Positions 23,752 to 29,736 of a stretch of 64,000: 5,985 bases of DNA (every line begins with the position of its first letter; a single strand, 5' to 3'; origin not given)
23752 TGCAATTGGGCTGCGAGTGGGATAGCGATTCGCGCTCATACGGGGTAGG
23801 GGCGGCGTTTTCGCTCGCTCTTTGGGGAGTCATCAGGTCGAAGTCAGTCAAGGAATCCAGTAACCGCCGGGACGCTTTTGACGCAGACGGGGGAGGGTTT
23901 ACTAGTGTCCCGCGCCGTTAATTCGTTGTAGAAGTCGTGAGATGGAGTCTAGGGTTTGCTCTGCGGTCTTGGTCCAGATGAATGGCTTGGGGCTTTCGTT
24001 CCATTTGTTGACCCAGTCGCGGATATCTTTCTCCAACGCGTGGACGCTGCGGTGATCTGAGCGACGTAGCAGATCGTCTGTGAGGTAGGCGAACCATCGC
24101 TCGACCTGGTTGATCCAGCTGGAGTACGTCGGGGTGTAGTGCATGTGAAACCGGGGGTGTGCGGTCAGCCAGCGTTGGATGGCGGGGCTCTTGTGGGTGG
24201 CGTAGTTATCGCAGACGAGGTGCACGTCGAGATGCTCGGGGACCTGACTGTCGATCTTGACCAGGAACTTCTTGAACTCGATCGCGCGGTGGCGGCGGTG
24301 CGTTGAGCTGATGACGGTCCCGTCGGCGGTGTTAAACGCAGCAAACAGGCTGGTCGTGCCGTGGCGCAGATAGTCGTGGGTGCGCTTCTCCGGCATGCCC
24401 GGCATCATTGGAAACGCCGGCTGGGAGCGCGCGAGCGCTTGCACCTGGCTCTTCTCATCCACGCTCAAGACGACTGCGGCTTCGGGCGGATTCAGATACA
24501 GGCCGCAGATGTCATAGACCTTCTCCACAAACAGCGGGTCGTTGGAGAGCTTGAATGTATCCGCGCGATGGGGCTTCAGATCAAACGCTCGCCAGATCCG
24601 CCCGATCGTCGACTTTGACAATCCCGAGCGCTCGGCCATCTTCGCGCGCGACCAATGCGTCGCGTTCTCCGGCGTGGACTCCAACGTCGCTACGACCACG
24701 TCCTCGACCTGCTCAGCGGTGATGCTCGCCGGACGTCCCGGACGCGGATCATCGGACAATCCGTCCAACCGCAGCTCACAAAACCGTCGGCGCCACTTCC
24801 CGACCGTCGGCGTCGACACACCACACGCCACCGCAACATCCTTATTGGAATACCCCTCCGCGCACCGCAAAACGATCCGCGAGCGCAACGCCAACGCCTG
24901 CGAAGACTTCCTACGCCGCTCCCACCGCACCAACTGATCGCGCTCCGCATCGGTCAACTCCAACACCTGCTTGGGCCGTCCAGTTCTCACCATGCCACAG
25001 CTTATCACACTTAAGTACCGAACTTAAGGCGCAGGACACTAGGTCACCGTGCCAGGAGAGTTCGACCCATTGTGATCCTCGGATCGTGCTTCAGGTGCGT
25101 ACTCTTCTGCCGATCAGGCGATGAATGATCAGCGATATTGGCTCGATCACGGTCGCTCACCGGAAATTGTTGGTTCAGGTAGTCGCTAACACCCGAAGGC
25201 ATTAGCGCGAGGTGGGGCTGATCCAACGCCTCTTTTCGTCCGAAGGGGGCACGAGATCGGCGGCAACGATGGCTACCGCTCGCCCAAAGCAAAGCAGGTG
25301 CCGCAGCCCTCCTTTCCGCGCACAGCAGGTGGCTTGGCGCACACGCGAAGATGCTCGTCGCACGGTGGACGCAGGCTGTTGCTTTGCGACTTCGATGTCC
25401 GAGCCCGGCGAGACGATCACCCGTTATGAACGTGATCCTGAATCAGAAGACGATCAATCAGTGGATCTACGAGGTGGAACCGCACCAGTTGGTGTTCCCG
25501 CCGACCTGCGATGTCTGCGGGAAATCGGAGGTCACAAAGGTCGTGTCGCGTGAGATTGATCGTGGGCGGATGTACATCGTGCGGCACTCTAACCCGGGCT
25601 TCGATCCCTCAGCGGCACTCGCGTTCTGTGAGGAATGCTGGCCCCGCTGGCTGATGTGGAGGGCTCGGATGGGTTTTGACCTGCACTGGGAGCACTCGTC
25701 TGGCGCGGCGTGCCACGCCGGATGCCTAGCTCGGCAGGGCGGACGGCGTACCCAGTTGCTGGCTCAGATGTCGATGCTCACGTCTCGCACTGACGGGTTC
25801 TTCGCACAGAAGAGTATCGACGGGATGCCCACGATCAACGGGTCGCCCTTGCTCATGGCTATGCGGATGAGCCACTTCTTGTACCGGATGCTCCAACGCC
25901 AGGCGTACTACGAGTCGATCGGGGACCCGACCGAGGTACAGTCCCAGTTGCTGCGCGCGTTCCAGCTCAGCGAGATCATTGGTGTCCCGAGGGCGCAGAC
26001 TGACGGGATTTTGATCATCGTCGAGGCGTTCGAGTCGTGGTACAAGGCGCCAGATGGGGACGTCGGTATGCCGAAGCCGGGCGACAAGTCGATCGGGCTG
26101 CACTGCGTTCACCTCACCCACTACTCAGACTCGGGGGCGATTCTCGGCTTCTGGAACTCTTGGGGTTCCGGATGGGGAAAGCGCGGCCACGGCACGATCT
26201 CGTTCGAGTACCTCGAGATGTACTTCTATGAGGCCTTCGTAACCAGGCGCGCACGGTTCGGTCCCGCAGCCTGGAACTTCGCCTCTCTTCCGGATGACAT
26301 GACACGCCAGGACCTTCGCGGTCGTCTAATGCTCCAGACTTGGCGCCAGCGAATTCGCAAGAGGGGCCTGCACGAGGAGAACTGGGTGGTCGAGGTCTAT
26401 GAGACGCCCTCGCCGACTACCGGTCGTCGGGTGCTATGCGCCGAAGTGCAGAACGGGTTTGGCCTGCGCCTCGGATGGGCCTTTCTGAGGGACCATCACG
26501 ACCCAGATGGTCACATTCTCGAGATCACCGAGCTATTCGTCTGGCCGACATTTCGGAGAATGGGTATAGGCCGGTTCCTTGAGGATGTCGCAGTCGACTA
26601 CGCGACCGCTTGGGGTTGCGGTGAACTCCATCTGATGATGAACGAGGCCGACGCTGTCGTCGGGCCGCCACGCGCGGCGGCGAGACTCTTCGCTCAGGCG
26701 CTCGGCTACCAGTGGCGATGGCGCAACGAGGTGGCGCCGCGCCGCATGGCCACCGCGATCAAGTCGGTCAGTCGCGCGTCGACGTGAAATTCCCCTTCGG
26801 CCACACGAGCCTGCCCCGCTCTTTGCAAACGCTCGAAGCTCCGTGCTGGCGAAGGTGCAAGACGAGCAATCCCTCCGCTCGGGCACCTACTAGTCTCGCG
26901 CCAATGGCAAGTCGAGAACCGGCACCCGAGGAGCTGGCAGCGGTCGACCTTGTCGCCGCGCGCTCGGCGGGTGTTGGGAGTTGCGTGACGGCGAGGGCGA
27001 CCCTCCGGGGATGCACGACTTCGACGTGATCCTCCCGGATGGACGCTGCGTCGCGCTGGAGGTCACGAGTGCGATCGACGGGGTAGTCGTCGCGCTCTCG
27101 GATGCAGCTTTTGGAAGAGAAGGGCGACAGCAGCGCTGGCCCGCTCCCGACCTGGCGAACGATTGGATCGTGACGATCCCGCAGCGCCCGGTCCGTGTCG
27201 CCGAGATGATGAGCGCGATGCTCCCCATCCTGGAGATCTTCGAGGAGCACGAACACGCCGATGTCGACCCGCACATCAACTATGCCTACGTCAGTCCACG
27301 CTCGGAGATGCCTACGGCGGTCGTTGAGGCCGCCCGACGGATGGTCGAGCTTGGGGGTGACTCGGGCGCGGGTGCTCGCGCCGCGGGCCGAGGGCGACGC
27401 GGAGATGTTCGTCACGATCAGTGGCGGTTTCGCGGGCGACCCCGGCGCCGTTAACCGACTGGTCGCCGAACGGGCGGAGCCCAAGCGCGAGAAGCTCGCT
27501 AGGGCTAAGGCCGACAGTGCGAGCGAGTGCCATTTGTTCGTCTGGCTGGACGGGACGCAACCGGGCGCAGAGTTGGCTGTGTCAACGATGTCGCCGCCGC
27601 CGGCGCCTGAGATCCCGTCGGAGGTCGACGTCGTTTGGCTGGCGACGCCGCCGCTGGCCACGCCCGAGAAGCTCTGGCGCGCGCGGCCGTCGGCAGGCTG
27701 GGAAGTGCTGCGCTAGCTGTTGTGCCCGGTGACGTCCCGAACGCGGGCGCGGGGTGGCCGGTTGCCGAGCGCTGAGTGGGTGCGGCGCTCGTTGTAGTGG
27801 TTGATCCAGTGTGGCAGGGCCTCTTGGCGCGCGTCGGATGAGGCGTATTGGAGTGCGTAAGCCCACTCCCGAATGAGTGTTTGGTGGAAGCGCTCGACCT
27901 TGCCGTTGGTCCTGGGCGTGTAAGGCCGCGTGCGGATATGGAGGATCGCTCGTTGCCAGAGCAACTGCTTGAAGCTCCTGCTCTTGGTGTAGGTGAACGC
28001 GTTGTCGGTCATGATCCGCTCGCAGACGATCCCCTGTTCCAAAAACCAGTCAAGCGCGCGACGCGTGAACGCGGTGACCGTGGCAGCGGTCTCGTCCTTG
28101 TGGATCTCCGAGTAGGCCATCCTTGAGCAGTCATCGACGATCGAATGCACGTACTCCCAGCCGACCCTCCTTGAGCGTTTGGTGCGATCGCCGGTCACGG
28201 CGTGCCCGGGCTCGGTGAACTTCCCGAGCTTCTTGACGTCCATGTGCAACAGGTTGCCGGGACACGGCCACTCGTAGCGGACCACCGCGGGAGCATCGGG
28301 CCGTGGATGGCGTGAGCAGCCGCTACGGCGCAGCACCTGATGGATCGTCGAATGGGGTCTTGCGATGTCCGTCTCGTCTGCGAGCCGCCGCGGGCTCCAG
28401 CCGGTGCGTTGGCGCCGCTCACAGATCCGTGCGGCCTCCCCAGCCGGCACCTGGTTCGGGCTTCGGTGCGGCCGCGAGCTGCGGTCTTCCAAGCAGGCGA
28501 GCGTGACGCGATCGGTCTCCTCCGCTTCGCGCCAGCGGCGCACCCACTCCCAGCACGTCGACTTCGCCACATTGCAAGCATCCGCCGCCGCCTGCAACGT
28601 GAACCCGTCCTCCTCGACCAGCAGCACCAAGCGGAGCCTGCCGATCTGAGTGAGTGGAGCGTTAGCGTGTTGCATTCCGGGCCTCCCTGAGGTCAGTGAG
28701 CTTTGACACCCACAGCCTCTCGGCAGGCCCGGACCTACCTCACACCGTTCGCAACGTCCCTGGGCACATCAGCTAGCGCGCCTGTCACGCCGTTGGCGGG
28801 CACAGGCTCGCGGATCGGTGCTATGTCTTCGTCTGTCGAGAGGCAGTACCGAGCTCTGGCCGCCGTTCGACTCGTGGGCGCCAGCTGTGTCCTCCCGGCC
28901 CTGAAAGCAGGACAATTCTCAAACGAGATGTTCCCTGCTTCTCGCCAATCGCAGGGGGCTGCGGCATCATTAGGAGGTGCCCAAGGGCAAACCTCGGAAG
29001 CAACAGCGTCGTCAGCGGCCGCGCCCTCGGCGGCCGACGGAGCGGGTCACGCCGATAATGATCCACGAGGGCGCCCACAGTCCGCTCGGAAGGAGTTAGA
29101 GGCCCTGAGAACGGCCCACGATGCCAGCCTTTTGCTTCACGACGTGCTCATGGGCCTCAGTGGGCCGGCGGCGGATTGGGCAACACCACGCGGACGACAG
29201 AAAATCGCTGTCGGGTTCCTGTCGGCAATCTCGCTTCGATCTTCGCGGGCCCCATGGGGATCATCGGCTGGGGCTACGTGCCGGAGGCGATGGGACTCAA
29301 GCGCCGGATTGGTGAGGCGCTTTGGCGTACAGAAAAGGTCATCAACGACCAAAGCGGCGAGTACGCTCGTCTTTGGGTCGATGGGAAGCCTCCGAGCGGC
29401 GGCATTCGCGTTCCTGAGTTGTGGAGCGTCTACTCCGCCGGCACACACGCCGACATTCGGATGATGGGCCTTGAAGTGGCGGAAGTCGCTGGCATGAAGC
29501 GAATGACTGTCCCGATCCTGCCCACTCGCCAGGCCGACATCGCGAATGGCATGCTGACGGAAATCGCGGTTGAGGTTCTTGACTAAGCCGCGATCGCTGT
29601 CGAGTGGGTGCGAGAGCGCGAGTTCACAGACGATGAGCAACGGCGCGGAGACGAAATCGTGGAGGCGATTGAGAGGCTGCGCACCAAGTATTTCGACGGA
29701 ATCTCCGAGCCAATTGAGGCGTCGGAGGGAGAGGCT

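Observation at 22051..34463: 12.4-kb decayed integrative island in tRNA-His bounded by a perfect 46-bp direct repeat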

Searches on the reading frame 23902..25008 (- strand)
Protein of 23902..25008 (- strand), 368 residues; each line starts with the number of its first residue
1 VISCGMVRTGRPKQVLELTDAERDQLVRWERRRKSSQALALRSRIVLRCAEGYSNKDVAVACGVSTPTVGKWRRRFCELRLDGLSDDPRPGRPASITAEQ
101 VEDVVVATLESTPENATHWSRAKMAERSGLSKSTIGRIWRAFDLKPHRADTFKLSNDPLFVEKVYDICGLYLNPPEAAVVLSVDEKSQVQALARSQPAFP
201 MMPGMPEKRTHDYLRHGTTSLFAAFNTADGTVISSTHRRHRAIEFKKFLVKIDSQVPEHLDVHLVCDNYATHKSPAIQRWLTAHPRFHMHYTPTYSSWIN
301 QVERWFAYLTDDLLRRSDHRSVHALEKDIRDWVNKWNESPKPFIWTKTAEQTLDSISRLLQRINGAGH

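Call 7: search_protein_families(library=pfam, proteins=[window:23902-25008:-], max_evalue=0.01)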
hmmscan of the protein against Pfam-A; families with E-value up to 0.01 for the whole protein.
window:23902-25008:- (368 aa): 15 families
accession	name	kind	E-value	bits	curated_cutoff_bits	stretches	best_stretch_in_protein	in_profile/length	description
PF13358.12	DDE_3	-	7.3e-21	75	28.6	1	180-325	2-145/146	DDE superfamily endonuclease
PF13565.12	HTH_32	-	3.7e-17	63.1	33.7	1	68-139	1-73/73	Homeodomain-like domain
PF13551.12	HTH_29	-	2.5e-12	47.1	28.1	1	44-100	3-62/64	Winged helix-turn helix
PF13384.12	HTH_23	-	2.7e-11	43.4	24.6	1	40-84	5-49/50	Homeodomain-like domain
PF13518.12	HTH_28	-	2.4e-10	40.7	25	1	44-93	4-51/52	Helix-turn-helix domain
PF01381.28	HTH_3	-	1.8e-06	28.3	23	0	47-72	4-29/55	Helix-turn-helix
PF01418.23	HTH_6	-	2.5e-05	24.6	28.3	1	101-145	17-61/77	Helix-turn-helix domain, rpiR family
PF13560.12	HTH_31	-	8.9e-05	23.2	27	0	117-141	13-37/64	Helix-turn-helix domain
PF08281.18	Sigma70_r4_2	-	0.00015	21.8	25.7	1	45-75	19-49/54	Sigma-70, region 4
PF02796.21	HTH_7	-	0.0015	19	23.8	0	120-141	23-44/45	Helix-turn-helix domain of resolvase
PF12728.13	HTH_17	-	0.0018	19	27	0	53-75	2-24/51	Helix-turn-helix domain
PF00196.25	GerE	-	0.0034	17.4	23.5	1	44-74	8-39/57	Bacterial regulatory proteins, luxR family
PF13011.12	LZ_Tnp_IS481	-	0.0051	17.5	22.2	0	52-103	25-78/85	leucine-zipper of insertion element IS481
PF06056.18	Terminase_5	-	0.0091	16.4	20.3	0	51-85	12-46/58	Putative ATPase subunit of terminase (gpP-like)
PF13936.12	HTH_38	-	0.0091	16.2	27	0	39-69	7-37/44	Helix-turn-helix domain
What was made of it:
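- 23905..25039 (-): IS630-family element, 1135 bp, with a TA target duplication (transposase ORF 23902-25008). Pfam DDE_3 7e-21 plus HTH domains (call 7).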

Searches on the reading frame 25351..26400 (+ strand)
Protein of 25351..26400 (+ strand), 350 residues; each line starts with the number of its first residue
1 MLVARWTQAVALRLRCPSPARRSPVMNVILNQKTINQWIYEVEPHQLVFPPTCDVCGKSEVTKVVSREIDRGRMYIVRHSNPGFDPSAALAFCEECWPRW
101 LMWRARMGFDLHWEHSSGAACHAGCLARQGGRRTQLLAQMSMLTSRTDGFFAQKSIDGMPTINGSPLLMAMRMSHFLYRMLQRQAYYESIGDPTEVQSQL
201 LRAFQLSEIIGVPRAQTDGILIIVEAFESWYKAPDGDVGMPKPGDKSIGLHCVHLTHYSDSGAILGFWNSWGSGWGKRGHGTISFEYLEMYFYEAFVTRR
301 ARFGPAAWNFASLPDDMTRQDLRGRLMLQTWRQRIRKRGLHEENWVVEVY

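Call 47: search_protein_families(library=pfam, proteins=[window:25351-26400:+], max_evalue=1)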
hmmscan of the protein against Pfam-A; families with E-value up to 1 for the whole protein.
window:25351-26400:+ (350 aa): 2 families
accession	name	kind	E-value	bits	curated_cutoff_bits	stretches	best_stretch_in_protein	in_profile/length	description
PF18912.6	DZR_2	-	0.016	15.5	27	1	46-59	3-16/56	Double zinc ribbon domain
PF03051.21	Peptidase_C1_2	-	0.11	11.8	22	1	269-299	383-413/438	Peptidase C1-like family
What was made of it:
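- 25351..26787 (+): 478-aa cargo protein: a C-terminal GNAT acetyltransferase domain and a central weak papain-like (C1) motif. Peptidase_C1_2 E=0.11 (call 47).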

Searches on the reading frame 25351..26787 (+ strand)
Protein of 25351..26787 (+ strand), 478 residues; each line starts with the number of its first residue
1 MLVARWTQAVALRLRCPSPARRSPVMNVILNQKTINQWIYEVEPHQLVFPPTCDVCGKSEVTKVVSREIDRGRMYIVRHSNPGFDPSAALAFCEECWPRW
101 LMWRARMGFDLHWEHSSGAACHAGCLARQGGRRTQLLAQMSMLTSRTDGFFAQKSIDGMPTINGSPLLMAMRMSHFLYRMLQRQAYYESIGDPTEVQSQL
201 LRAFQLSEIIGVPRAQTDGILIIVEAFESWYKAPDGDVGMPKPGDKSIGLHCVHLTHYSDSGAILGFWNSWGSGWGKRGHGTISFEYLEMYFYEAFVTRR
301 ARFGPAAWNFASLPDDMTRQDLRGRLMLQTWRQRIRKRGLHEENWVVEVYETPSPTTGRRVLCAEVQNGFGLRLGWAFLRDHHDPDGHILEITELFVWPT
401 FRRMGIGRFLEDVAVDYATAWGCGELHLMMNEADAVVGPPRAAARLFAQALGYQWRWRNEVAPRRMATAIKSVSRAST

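Call 7: search_protein_families(library=pfam, proteins=[window:25351-26787:+], max_evalue=0.01)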
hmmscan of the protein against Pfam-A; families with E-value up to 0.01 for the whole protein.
window:25351-26787:+ (478 aa): 2 families
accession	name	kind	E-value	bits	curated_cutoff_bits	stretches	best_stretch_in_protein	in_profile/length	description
PF00583.31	Acetyltransf_1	-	7.4e-07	29.9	20.7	1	374-452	45-115/116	Acetyltransferase (GNAT) family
PF13508.13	Acetyltransf_7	-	0.00011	23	27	1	360-454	4-83/84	Acetyltransferase (GNAT) domain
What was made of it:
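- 25351..26787 (+): Pfam Acetyltransf_1 7e-07 (call 7).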

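Call 31: search_protein_families(library=ncbifam, proteins=[window:25351-26787:+], max_evalue=0.05)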
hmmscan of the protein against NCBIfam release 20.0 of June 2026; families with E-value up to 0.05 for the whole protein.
window:25351-26787:+ (478 aa): 2 families
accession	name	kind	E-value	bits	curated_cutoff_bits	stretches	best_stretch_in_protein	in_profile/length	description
NF041716.1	HxA_phane_GNAT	equivalog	0.037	13.9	250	0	387-453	80-140/152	cyclophane-containing RiPP N-acetyltransferase HaaN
NF000487.1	stat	exception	0.045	13.3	420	0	390-435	105-150/189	streptothricin N-acetyltransferase STAT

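Call 32: search_protein_families(library=padloc, proteins=[window:25351-26787:+], max_evalue=0.01)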
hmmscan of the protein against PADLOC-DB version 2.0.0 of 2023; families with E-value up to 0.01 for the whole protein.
window:25351-26787:+ (478 aa): 0 families

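Call 33: search_solved_structures(query=window:25351-26787:+, max_evalue=1, show_alignments=2)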
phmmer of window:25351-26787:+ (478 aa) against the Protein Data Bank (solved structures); distinct sequences matched with E-value up to 1: 4.
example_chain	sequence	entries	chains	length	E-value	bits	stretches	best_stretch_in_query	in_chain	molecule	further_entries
1k3b_C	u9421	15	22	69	0.1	14.6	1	251-283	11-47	dipeptydil-peptidase I heavy chain | Dipeptidyl-peptidase 1 | DIPEPTIDYL PEPTIDASE 1 LIGHT CHAIN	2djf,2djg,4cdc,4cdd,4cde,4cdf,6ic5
4oel_B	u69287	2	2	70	0.1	14.6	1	251-283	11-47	Dipeptidyl peptidase 1 Light chain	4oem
9mgt_A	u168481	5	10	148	0.49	12.3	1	375-435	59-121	Aminoglycoside N-acetyltransferase AAC(3)-XI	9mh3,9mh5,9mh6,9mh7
7ypu_A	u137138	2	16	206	0.77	11.7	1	383-435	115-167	Acetyltransferase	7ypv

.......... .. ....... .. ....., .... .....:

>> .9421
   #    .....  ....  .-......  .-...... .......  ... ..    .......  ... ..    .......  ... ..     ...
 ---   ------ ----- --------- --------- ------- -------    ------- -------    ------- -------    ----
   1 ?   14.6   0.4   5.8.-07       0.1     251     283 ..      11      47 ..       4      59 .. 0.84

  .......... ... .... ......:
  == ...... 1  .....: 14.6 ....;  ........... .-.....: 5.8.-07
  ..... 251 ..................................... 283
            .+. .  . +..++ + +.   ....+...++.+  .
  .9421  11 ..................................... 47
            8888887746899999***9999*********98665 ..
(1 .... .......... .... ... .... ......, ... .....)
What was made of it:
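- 25351..26787 (+): PDB cathepsin C light chain E=0.1 over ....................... (call 33).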

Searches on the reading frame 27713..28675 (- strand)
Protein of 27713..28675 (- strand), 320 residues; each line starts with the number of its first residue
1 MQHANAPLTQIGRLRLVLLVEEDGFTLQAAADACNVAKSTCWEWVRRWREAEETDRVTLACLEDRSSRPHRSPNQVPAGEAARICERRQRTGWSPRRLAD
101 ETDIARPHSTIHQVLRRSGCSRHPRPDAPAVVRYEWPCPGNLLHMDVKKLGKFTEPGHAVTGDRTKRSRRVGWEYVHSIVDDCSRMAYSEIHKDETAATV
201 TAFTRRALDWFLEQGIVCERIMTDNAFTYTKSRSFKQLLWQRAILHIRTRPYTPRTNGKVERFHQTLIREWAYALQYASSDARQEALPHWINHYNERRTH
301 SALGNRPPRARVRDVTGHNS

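Call 7: search_protein_families(library=pfam, proteins=[window:27713-28675:-], max_evalue=0.01)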
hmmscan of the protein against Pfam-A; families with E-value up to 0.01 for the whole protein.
window:27713-28675:- (320 aa): 7 families
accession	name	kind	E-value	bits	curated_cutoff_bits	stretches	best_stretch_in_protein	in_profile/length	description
PF13683.12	rve_3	-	2.2e-18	66.2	26.5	1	244-308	3-67/67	Integrase core domain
PF00665.32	rve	-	1.6e-13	51.2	32.6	1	155-254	3-102/102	Integrase core domain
PF13011.12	LZ_Tnp_IS481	-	7e-10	39.5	22.2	1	2-78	3-73/85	leucine-zipper of insertion element IS481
PF13384.12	HTH_23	-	9.2e-09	35.3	24.6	1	13-50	7-43/50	Homeodomain-like domain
PF13565.12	HTH_32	-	2.3e-07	31.7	33.7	1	44-115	5-73/73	Homeodomain-like domain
PF13518.12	HTH_28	-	0.002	18.6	25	1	13-50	2-38/52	Helix-turn-helix domain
PF13560.12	HTH_31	-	0.0066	17.2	27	0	83-133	5-49/64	Helix-turn-helix domain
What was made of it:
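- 27718..28771 (-): IS481-family element, 1054 bp, with the 6-bp TSD GCTAGC (transposase 27713-28675, whose stop codon lies in the target CTAG). Pfam rve, rve_3, LZ_Tnp_IS481 (call 7).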

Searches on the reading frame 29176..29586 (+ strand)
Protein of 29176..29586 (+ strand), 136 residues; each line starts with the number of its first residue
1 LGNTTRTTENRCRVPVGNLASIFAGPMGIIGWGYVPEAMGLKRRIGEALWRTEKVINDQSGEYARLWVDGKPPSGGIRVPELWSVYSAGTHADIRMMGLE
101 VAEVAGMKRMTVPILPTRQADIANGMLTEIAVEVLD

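Call 26: search_protein_families(library=pfam, proteins=[window:29176-29586:+], max_evalue=0.1)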
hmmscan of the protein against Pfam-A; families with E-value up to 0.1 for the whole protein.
window:29176-29586:+ (136 aa): 0 families

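Call 31: search_protein_families(library=ncbifam, proteins=[window:29176-29586:+], max_evalue=0.05)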
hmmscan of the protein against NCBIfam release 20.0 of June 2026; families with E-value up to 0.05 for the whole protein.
window:29176-29586:+ (136 aa): 0 families

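Call 32: search_protein_families(library=padloc, proteins=[window:29176-29586:+], max_evalue=0.01)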
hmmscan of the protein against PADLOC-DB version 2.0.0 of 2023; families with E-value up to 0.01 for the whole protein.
window:29176-29586:+ (136 aa): 0 families
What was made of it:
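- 28772..29797 (+): Unassigned DNA with one plausible ORF (29176-29586, 136 aa). No family hits (calls 26, 31, 32).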
